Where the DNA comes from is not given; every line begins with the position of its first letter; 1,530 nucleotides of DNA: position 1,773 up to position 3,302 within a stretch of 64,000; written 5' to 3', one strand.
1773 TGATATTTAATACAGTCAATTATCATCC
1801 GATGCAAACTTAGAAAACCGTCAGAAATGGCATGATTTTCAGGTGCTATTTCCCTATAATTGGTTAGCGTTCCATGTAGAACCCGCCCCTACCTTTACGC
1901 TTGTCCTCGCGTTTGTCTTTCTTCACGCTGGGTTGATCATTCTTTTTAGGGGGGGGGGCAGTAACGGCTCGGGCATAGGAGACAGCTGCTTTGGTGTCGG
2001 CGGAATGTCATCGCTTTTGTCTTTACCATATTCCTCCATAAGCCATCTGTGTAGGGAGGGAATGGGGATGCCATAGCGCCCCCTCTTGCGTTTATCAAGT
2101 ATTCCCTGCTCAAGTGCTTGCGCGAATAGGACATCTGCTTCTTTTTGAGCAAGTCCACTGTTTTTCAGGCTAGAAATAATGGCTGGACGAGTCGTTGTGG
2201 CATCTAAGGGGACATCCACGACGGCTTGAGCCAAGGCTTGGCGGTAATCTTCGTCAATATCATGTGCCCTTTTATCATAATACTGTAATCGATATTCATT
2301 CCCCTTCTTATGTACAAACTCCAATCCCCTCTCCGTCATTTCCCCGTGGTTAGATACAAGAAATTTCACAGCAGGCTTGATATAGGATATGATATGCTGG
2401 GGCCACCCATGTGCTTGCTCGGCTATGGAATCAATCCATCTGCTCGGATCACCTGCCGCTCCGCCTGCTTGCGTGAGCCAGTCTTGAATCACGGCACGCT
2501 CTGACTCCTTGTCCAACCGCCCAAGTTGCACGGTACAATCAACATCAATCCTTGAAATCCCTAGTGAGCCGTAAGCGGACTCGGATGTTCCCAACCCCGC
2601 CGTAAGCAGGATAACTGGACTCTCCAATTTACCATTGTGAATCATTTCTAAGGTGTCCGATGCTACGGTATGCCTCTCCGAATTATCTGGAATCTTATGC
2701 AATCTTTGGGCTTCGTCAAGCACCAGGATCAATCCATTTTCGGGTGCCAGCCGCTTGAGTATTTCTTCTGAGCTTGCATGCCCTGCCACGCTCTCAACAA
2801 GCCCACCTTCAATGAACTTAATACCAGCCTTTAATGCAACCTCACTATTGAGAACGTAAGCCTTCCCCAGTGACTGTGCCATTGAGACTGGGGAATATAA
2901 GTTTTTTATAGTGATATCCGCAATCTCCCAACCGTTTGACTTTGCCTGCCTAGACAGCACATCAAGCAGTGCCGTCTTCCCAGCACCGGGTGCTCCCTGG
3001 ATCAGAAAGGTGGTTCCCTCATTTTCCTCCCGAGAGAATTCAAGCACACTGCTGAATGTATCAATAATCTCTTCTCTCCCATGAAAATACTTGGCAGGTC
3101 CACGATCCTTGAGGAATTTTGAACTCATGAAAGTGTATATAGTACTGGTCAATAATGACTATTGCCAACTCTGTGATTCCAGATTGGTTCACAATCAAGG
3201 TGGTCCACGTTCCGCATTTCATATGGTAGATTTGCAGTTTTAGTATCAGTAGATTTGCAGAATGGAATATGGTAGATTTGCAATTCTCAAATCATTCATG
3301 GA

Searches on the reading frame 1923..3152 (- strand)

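Call 11: search_protein_families(library=pfam, proteins=[window:1923-3152:-], max_evalue=0.001)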
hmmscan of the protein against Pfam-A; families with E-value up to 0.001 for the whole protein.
window:1923-3152:- (409 aa): 8 families
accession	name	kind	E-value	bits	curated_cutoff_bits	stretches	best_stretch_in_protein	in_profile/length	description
PF13191.12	AAA_16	-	7.2e-09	36.8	32.6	1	23-151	2-144/167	AAA ATPase domain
PF10923.14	BrxC_BrxD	-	4.6e-05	23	22.2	0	139-184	239-287/414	BREX system ATP-binding protein BrxC/D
PF13401.12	AAA_22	-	6.7e-05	23.6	27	1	49-158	8-97/130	AAA domain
PF09848.15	SLFN-g3_helicase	-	0.00011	22.1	24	1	48-171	3-111/354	Schlafen group 3, DNA/RNA helicase domain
PF00004.35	AAA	-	0.00015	22.6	21.2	0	50-185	2-107/131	ATPase family associated with various cellular activities (AAA)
PF20703.3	nSTAND1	-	0.00047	20.3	27.1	1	20-172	13-149/379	Novel STAND NTPase 1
PF20720.3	nSTAND3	-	0.00055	20.1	27.2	0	48-81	19-52/155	Novel STAND NTPase 3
PF13604.12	AAA_30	-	0.00071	19.8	27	0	48-107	20-68/191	AAA domain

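Call 38: search_protein_families(library=padloc, proteins=[window:1923-3152:-], max_evalue=0.001)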
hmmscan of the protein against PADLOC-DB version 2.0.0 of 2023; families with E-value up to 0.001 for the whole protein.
window:1923-3152:- (409 aa): 4 families
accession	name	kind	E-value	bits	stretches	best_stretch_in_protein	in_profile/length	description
PDLC04140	mad8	-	3.7e-05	21.4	1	44-97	25-76/314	mads_8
PDLC04958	PDC-S20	-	9.7e-05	19.8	1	25-72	7-55/458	-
PDLC02494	BrxD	-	0.00059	17.1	0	44-85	50-91/440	BrxD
PDLC04957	PDC-S20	-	0.00079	17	0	26-71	10-55/446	-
